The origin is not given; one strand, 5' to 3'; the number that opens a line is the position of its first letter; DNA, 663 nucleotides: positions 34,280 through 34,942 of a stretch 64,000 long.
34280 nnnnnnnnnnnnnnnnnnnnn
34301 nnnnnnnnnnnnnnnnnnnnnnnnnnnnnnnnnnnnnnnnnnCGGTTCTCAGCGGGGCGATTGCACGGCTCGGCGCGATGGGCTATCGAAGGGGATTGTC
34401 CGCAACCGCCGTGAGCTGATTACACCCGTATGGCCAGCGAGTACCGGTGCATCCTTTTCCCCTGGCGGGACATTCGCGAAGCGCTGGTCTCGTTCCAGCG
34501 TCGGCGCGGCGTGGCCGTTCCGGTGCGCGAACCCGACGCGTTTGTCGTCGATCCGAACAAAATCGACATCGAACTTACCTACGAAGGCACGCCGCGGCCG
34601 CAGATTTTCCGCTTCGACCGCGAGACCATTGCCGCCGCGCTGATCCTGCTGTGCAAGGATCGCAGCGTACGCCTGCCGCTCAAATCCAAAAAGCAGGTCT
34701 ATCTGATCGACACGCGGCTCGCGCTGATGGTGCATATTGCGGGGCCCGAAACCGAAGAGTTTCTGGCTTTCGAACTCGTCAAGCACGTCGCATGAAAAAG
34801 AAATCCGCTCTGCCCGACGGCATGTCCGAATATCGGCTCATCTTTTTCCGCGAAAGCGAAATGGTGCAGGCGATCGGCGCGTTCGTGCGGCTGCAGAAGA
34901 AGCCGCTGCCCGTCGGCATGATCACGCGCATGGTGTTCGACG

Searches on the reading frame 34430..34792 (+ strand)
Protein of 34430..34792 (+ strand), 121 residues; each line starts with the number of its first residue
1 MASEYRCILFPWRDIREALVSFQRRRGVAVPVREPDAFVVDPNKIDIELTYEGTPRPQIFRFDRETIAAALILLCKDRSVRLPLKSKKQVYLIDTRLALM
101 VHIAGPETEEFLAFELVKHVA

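Call 3: search_protein_families(library=pfam, proteins=[window:34430-34792:+], max_evalue=1)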
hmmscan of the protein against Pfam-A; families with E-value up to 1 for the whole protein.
seq(121 aa): 0 families

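Call 5: search_protein_families(library=ncbifam, proteins=[window:34430-34792:+], max_evalue=1)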
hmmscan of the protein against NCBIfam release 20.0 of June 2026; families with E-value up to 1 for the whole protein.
seq(121 aa): 0 families

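Call 7: find_homologous_proteins(query=window:34430-34792:+, max_evalue=0.001)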
Query seq(121 aa) (121 aa): 25 proteins with E <= 0.001 among 33 candidates.
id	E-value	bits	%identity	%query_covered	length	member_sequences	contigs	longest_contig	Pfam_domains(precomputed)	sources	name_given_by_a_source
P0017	6.9e-72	257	98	100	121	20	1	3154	-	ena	-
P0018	1.7e-64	233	87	100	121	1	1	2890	-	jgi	jgi:hypothetical protein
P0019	1.0e-61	224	82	100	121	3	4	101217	-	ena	-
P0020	2.0e-60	220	82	100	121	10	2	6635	-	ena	-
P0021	1.9e-57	210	80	99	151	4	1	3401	-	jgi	jgi:hypothetical protein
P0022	8.0e-55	202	79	100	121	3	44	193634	-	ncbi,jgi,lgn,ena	jgi:hypothetical protein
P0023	3.7e-54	200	74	100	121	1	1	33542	-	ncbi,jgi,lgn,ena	jgi:hypothetical protein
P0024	9.6e-54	198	75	100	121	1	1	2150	-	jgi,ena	jgi:hypothetical protein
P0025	5.5e-48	180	66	100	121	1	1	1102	-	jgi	jgi:hypothetical protein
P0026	7.7e-48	179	67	100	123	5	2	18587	-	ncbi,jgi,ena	jgi:hypothetical protein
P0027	4.0e-46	174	63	100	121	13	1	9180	-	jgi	jgi:hypothetical protein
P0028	5.2e-46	173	65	100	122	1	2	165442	-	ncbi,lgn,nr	ncbi:MAG: hypothetical protein HY059_10985 [Proteobacteria bacterium]|nr:hypothetical protein [Pseud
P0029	8.4e-45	170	62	100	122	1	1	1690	-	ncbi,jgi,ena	jgi:hypothetical protein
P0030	1.2e-43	166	63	98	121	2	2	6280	-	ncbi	-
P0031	2.1e-43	165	60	100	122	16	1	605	-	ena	-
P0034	1.9e-31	126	50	100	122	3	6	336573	-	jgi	jgi:hypothetical protein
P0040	7.0e-28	115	48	98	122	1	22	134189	-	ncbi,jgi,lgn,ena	jgi:hypothetical protein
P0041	3.4e-18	84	40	100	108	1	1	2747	-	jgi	jgi:hypothetical protein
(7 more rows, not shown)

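Call 9: find_encoding_contigs(protein=P0034, flank=10000, max_places=3)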
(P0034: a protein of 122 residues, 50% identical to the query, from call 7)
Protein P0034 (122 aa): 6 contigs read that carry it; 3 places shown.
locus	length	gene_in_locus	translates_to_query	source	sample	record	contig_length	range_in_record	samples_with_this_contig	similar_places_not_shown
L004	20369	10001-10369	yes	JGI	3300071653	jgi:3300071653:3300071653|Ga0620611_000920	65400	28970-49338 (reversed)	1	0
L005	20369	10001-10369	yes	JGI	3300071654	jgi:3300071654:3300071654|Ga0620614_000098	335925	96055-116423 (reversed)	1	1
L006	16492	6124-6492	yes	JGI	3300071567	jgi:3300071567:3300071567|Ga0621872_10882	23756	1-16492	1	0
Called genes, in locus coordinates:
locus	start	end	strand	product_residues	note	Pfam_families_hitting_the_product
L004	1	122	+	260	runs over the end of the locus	PF00561:Abhydrolase_1, PF12146:Hydrolase_4, PF00975:Thioesterase (weak), PF12697:Abhydrolase_6, PF00561:Abhydrolase_1 (weak), PF08386:Abhydrolase_4 (faint), PF12146:Hydrolase_4 (weak)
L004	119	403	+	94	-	PF20791:Acyl-ACP_TE_C (weak), PF13279:4HBT_2 (weak), PF03061:4HBT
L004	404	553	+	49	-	-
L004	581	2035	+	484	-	-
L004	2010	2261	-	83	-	PF11127:YgaP-like_TM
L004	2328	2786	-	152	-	PF00011:HSP20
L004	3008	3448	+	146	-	PF07323:DUF1465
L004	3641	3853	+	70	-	-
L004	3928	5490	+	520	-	PF07719:TPR_2 (faint), PF13432:TPR_16 (weak), PF13174:TPR_6 (faint), PF24575:TPR_Slam (weak), PF13424:TPR_12 (weak), PF13432:TPR_16 (weak), PF13414:TPR_11 (weak), PF13428:TPR_14 (weak), +7 more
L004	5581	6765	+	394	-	PF25919:BSH_CusB (faint), PF25917:BSH_RND, PF25973:BSH_CzcB, PF25944:Beta-barrel_RND (weak), PF25954:Beta-barrel_RND_2 (weak), PF25967:RND-MFP_C (weak), PF25989:YknX_C (weak)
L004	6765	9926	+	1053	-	PF00873:ACR_tran, PF02355:SecD_SecF_C (weak), PF03176:MMPL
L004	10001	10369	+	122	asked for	-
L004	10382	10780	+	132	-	-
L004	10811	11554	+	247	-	PF01925:TauE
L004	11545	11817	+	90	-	-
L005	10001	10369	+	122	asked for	-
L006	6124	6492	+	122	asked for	-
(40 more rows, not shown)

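Call 10: find_encoding_contigs(protein=P0040, flank=10000, max_places=3)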
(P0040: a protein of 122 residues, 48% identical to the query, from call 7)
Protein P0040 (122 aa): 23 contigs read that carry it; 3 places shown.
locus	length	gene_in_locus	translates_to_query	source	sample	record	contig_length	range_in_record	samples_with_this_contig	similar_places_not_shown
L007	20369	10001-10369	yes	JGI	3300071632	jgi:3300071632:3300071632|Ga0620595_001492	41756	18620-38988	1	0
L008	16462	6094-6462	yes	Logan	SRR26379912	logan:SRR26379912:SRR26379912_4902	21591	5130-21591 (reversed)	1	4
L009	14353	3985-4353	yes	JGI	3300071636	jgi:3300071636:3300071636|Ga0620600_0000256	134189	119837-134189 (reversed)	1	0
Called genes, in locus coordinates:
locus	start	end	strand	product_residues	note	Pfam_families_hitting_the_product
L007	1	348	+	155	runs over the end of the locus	PF06718:DUF1203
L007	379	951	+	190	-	PF13560:HTH_31, PF01381:HTH_3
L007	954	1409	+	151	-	PF00583:Acetyltransf_1, PF13673:Acetyltransf_10 (weak), PF13508:Acetyltransf_7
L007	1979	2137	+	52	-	-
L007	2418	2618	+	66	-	-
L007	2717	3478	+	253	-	PF13505:OMP_b-brl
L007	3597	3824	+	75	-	-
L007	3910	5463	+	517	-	PF07719:TPR_2 (faint), PF13181:TPR_8 (faint), PF13424:TPR_12 (faint), PF13428:TPR_14 (faint), PF13432:TPR_16, PF14559:TPR_19 (weak), PF13414:TPR_11 (weak), PF14559:TPR_19 (weak), +3 more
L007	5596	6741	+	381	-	PF25919:BSH_CusB (faint), PF25917:BSH_RND, PF25973:BSH_CzcB, PF25893:HH_CzcB (weak), PF25944:Beta-barrel_RND, PF25954:Beta-barrel_RND_2 (weak), PF25967:RND-MFP_C, PF25989:YknX_C (weak), +1 more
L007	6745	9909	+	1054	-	PF00873:ACR_tran, PF02355:SecD_SecF_C (weak), PF03176:MMPL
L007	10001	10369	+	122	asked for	-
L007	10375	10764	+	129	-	-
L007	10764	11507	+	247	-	PF01925:TauE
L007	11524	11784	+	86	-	-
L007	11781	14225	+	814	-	PF00270:DEAD, PF04851:ResIII, PF00271:Helicase_C, PF19306:WHD_Lhr, PF08494:DEAD_assoc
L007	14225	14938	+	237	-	PF00149:Metallophos (weak)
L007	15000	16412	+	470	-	PF00875:DNA_photolyase, PF03441:FAD_binding_7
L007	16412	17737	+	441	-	PF01266:DAO, PF01593:Amino_oxidase, PF13450:NAD_binding_8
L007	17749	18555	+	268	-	PF07103:DUF1365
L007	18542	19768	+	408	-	PF02353:CMAS, PF01135:PCMT (weak), PF01728:FtsJ (weak), PF13489:Methyltransf_23, PF13847:Methyltransf_31 (weak), PF08241:Methyltransf_11, PF08242:Methyltransf_12, PF13649:Methyltransf_25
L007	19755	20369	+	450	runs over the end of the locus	PF13347:MFS_2, PF07690:MFS_1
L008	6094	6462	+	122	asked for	-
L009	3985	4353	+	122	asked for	-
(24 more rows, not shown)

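Call 11: find_encoding_contigs(protein=P0041, flank=10000, max_places=3)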
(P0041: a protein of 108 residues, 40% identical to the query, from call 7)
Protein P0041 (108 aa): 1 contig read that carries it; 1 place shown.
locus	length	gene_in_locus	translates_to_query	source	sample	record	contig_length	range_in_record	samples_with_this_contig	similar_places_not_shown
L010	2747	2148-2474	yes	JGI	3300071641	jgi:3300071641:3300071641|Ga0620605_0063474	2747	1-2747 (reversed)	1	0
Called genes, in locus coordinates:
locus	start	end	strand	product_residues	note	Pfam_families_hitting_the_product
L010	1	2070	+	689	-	?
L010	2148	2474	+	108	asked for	-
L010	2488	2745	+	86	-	?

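Call 21: predict_structure(alignment_id=A1)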
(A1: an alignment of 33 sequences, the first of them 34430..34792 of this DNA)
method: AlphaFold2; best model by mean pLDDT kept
length: 121 residues; sequences in the alignment: 33
mean_pLDDT: 86.3   pTM: 0.75
mean pLDDT of the five models: 86.3, 85.2, 85.0, 84.4, 82.7
residues with pLDDT >= 90: 74; 70-90: 31; 50-70: 13; < 50: 3
segments of 3 or more residues with pLDDT < 50: none
pLDDT, mean of each block of 10 residues (from residue 1): 85 94 92 91 93 87 96 94 90 91 74 52 48
secondary structure, 60 per line:
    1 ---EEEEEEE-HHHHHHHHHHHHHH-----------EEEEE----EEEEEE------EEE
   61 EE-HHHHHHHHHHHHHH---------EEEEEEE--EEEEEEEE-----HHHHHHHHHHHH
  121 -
elements in order: E4-10 H12-25 E37-41 E46-51 E58-62 H64-77 E87-93 E96-103 H109-120

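Call 25: fold_search(model_id=the predicted structure, library=pdb)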
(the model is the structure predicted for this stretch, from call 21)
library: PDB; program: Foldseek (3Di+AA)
matches with E <= 10: 768; with E <= 0.001: 0
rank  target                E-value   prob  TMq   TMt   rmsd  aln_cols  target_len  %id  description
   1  8jb3                  4.6e-02  0.30  0.22  0.09  10.2       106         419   14  Structure and allosteric regulation of the inosine 5'-monophosphate-specific phosphatase ISN1 from Saccharomyces cerevis (released 2024-03-06)
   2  3ifv_A                5.2e-02  0.44  0.25  0.17  10.5       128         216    8  Crystal structure of the Haloferax volcanii proliferating cell nuclear antigen (released 2009-09-01)
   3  3ifv_C                6.2e-02  0.44  0.27  0.16  13.0       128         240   10  Crystal structure of the Haloferax volcanii proliferating cell nuclear antigen (released 2009-09-01)
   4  3ifv_B                8.4e-02  0.33  0.26  0.16  13.0       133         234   10  Crystal structure of the Haloferax volcanii proliferating cell nuclear antigen (released 2009-09-01)
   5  5o6g_D                1.4e-01  0.23  0.21  0.15  14.9       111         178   14  Structures and dynamics of mesophilic variants from the homing endonuclease I-DmoI (released 2017-12-06)
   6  4una_G                1.6e-01  0.18  0.20  0.15  15.7       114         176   14  THE CRYSTAL STRUCTURE OF I-DMOI IN COMPLEX WITH ITS TARGET DNA AT 2 DAYS INCUBATION IN 5MM MN (STATE 4) (released 2014-12-17)
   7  2kf2_MODEL_1_A        1.6e-01  0.15  0.22  0.17  15.2       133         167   10  Solution NMR structure of of Streptomyces coelicolor polyketide cyclase SCO5315. Northeast Structural Genomics (released 2009-05-19)
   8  2m47_MODEL_1_A        1.9e-01  0.18  0.22  0.17  14.8       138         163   11  Solution NMR structure of the Polyketide_cyc-like protein Cgl2372 from Corynebacterium glutamicum, Northeast S (released 2013-02-13)
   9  4z3u_B                2.0e-01  0.16  0.20  0.12  10.3        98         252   12  PRV nuclear egress complex (released 2015-11-11)
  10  2d4r_C                2.1e-01  0.12  0.20  0.17  17.2       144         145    9  Crystal structure of TTHA0849 from Thermus thermophilus HB8 (released 2005-12-13)
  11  1f3m_C                2.2e-01  0.12  0.21  0.11  13.9       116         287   13  CRYSTAL STRUCTURE OF HUMAN SERINE/THREONINE KINASE PAK1 (released 2000-06-29)
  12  4v6x_CX               2.2e-01  0.11  0.19  0.19  13.4       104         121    7  Structure of the human 80S ribosome (released 2014-07-09)
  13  8ip8_NA               2.4e-01  0.10  0.19  0.19  14.2       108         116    9  Wheat 80S ribosome stalled on AUG-Stop boron dependently (released 2024-02-21)
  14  9u4r_AC               2.5e-01  0.15  0.22  0.08  15.9       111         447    8  Structure of the intial complex in filament assembly at 3.23 angstroms resolution, conformation 2. (released 2026-03-25)
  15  2nwv                  2.7e-01  0.23  0.20  0.21  14.5       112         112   10  Crystal structure of XisI protein-like (YP_323822.1) from Anabaena Variabilis ATCC 29413 at 1.85 A resolution (released 2006-11-28)
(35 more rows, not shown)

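Call 26: search_protein_representatives(alignment_id=A1)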
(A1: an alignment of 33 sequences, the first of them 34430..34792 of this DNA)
Query: 33 sequences, 122 profile positions. Proteins with E-value up to 0.001 (for the whole library): 1048; up to 1e-10: 208; up to 1e-30: 4. The best 150 are listed.
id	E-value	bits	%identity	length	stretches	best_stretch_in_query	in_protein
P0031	1.4e-48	180.3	-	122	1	1-122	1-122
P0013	2.7e-44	166.4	-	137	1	2-121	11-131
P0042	4.4e-34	133.4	-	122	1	1-121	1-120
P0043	2.2e-33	131.2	-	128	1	1-118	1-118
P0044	4.9e-25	104.2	-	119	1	1-116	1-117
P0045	7.9e-21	90.6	-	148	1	1-73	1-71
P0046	2.2e-20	89.2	-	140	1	2-107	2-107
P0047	6.1e-20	87.8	-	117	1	1-108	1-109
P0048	7.3e-20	87.5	-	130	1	3-114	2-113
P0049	6.8e-19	84.4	-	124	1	1-101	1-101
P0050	9.6e-19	83.9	-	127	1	1-117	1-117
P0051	2.3e-18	82.7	-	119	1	3-106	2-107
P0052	6.6e-18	81.2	-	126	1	2-110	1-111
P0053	1.4e-17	80.2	-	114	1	1-105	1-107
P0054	2.5e-17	79.3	-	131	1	1-108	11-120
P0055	3.1e-17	79.1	-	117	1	1-109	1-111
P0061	3.3e-16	75.7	-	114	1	1-104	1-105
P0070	1.1e-15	74.1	-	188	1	1-89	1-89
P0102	5.1e-14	68.7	-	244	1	1-104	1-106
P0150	2.8e-12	63.0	-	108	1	1-102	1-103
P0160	4.6e-12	62.3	-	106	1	1-102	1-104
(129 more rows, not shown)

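Call 27: search_protein_families(library=pfam, proteins=[P0042, P0043, P0044, P0046, P0047, P0050, P0055, P0070, P0102, P0150], max_evalue=1)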
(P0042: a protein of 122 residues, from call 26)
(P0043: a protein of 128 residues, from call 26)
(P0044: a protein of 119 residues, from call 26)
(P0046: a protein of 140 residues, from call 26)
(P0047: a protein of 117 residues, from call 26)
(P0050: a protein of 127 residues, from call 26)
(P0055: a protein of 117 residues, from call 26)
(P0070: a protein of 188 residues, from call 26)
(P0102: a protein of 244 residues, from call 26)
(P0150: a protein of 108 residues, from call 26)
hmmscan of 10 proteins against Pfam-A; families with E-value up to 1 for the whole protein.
P0042 (122 aa): 0 families

P0043 (128 aa): 2 families
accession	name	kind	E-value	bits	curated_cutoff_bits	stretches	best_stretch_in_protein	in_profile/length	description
PF10806.13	SAM35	-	0.067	13.9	22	1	43-101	52-110/125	SAM35, subunit of SAM coomplex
PF14475.11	Mso1_Sec1_bdg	-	0.28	11.2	29.1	0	15-32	21-38/40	Sec1-binding region of Mso1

P0044 (119 aa): 0 families

P0046 (140 aa): 1 family
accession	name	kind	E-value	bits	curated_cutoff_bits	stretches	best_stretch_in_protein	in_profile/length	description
PF20242.3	Emfourin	-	0.088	13.7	27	1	35-78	53-89/91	Emfourin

P0047 (117 aa): 0 families

P0050 (127 aa): 0 families

P0055 (117 aa): 0 families

P0070 (188 aa): 1 family
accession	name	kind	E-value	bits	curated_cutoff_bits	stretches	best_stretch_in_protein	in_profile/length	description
PF20242.3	Emfourin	-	0.025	15.4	27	1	35-77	53-88/91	Emfourin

P0102 (244 aa): 2 families
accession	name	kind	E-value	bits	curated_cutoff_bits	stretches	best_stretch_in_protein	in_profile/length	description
PF00072.30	Response_reg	-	1.6e-25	89.9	30.2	1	113-229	1-110/111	Response regulator receiver domain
PF06711.16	DUF1198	-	0.16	12.4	25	0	108-161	76-126/143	Protein of unknown function (DUF1198)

P0150 (108 aa): 2 families
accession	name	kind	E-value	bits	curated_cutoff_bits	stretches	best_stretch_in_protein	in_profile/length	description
PF21924.1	XRCC4_CC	-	0.038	14.5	27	1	65-100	2-36/78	XRCC4 coiled-coil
PF11347.14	CRR42-like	-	0.19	12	25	1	22-55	12-44/62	Protein CHLORORESPIRATORY REDUCTION 42-like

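Call 31: find_homologous_proteins(query=A2, max_evalue=0.00001)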
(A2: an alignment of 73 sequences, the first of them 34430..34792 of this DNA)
Query A2 (73 sequences) (121 aa, profile of the alignment): 200 proteins with E <= 0.00001 among 8000 candidates; the best 120 are listed.
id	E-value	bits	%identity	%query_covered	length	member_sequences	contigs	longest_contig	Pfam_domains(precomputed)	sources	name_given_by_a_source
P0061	5.3e-33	131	33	84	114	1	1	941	-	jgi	jgi:hypothetical protein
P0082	1.3e-32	130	29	88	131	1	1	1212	-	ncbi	-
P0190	4.8e-31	125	32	83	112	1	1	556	-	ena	-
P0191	2.9e-30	123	27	91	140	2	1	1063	-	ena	-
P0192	3.1e-30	122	35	86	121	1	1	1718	-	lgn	-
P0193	4.2e-30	122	28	83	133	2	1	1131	-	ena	-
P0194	4.4e-30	122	29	88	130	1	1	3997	-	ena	-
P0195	5.4e-30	122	28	90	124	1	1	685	-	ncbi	-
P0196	5.8e-30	122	26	83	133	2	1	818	-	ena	-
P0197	8.1e-30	121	33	83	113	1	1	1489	-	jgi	-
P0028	5.6e-29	118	65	100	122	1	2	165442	-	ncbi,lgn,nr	ncbi:MAG: hypothetical protein HY059_10985 [Proteobacteria bacterium]|nr:hypothetical protein [Pseud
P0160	1.3e-28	117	23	85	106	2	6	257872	-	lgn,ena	-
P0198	1.4e-28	117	33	92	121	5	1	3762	-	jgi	jgi:hypothetical protein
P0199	1.8e-28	117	26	81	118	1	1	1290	-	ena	-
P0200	2.1e-28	117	32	84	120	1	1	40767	-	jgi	jgi:hypothetical protein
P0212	5.1e-26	109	-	-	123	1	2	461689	-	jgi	jgi:hypothetical protein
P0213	5.8e-26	109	-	-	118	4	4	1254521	-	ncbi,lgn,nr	ncbi:hypothetical protein [Niveispirillum cyanobacteriorum]|nr:hypothetical protein [Niveispirillum 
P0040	9.7e-26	108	48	98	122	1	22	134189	-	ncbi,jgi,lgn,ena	jgi:hypothetical protein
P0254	2.7e-24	103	28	83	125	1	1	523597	-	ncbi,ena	-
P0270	1.1e-23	101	30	83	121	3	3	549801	-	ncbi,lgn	-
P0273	2.0e-23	101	29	88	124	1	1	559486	-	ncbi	-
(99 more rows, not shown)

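Call 32: find_encoding_contigs(protein=P0213, flank=7000, max_places=2)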
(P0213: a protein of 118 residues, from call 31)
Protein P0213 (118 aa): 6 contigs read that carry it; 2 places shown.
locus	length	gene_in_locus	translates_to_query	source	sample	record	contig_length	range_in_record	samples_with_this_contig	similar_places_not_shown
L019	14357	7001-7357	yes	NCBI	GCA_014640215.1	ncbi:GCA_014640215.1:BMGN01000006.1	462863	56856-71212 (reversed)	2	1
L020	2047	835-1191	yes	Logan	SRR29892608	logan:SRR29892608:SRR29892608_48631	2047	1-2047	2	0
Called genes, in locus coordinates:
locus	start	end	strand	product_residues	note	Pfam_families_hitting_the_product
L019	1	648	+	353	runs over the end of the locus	PF00106:adh_short (weak), PF01073:3Beta_HSD, PF01370:Epimerase, PF02719:Polysacc_synt_2, PF04321:RmlD_sub_bind, PF08659:KR, PF13460:NAD_binding_10, PF16363:GDP_Man_Dehyd, +1 more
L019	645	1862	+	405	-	PF01041:DegT_DnrJ_EryC1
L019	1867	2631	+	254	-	PF00106:adh_short, PF01370:Epimerase (faint), PF08659:KR, PF23441:SDR (faint), PF13561:adh_short_C2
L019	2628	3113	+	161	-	PF00355:Rieske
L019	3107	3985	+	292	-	PF00848:Ring_hydroxyl_A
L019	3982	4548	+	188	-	PF13302:Acetyltransf_3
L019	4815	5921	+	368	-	PF00355:Rieske, PF00848:Ring_hydroxyl_A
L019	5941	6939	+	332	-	PF01380:SIS, PF13580:SIS_2 (weak), PF00571:CBS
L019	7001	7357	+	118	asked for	-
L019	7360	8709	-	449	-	PF00144:Beta-lactamase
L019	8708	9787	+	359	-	PF03102:NeuB, PF08666:SAF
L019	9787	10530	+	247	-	PF02348:CTP_transf_3, PF12804:NTP_transf_3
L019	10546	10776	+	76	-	PF00550:PP-binding (weak)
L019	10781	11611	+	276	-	PF00561:Abhydrolase_1, PF12146:Hydrolase_4, PF12697:Abhydrolase_6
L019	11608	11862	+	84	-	-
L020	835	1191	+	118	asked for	-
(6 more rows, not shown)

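Call 33: find_encoding_contigs(protein=P0160, flank=7000, max_places=2)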
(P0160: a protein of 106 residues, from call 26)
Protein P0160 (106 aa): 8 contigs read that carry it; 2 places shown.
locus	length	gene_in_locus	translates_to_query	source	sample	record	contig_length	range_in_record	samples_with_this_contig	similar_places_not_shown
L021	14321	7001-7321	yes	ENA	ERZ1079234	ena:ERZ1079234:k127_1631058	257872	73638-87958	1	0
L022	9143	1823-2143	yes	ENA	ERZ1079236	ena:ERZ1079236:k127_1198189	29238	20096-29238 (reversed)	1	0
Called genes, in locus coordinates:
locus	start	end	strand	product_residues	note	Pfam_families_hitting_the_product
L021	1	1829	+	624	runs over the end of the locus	PF01926:MMR_HSR1, PF02421:FeoB_N, PF09439:SRPRB (weak), PF07670:Gate, PF07664:FeoB_C, PF07670:Gate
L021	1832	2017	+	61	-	-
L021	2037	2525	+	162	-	PF02639:DUF188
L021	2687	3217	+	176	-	PF07813:LTXXQ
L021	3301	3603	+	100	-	-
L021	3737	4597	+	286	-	PF00561:Abhydrolase_1, PF12697:Abhydrolase_6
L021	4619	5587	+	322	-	PF00389:2-Hacid_dh, PF02826:2-Hacid_dh_C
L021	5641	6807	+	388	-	PF02515:CoA_transf_3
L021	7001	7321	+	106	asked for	-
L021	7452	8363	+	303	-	PF00989:PAS (weak), PF08448:PAS_4 (faint), PF00990:GGDEF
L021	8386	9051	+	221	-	PF01625:PMSR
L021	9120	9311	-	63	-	-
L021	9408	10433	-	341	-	PF13379:NMT1_2, PF09084:NMT1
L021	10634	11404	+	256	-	PF01261:AP_endonuc_2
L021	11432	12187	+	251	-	PF00106:adh_short, PF08659:KR, PF13561:adh_short_C2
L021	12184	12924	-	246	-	PF00156:Pribosyltran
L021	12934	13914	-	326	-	PF00005:ABC_tran, PF13304:AAA_21 (faint), PF08352:oligo_HPY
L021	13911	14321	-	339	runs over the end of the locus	PF00005:ABC_tran, PF08352:oligo_HPY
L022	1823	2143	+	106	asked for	-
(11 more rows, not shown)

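Call 34: find_encoding_contigs(protein=P0254, flank=7000, max_places=2)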
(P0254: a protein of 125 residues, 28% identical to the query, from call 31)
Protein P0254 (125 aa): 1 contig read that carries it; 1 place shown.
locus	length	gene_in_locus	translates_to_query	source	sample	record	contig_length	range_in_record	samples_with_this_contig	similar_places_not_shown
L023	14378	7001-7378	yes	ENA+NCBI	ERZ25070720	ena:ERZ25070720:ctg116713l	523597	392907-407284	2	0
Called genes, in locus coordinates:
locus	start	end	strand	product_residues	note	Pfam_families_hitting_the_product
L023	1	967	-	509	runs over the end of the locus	PF00772:DnaB, PF13481:AAA_25, PF03796:DnaB_C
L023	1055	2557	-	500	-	PF00294:PfkB, PF01467:CTP_transf_like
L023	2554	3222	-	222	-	PF00625:Guanylate_kin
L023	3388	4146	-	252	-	PF05711:TylF, PF13578:Methyltransf_24 (weak)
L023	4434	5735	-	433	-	PF01053:Cys_Met_Meta_PP, PF00155:Aminotran_1_2 (weak)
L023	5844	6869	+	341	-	PF00248:Aldo_ket_red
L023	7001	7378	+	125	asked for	-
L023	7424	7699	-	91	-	PF01182:Glucosamine_iso (weak)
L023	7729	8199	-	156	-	-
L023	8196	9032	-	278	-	PF08501:Shikimate_dh_N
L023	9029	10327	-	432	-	PF02844:GARS_N, PF01071:GARS_A, PF02222:ATP-grasp (weak), PF02843:GARS_C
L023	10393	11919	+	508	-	PF13742:tRNA_anti_2, PF01336:tRNA_anti-codon, PF02601:Exonuc_VII_L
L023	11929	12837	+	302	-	PF00491:Arginase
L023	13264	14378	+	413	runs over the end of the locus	PF02784:Orn_Arg_deC_N, PF00278:Orn_DAP_Arg_deC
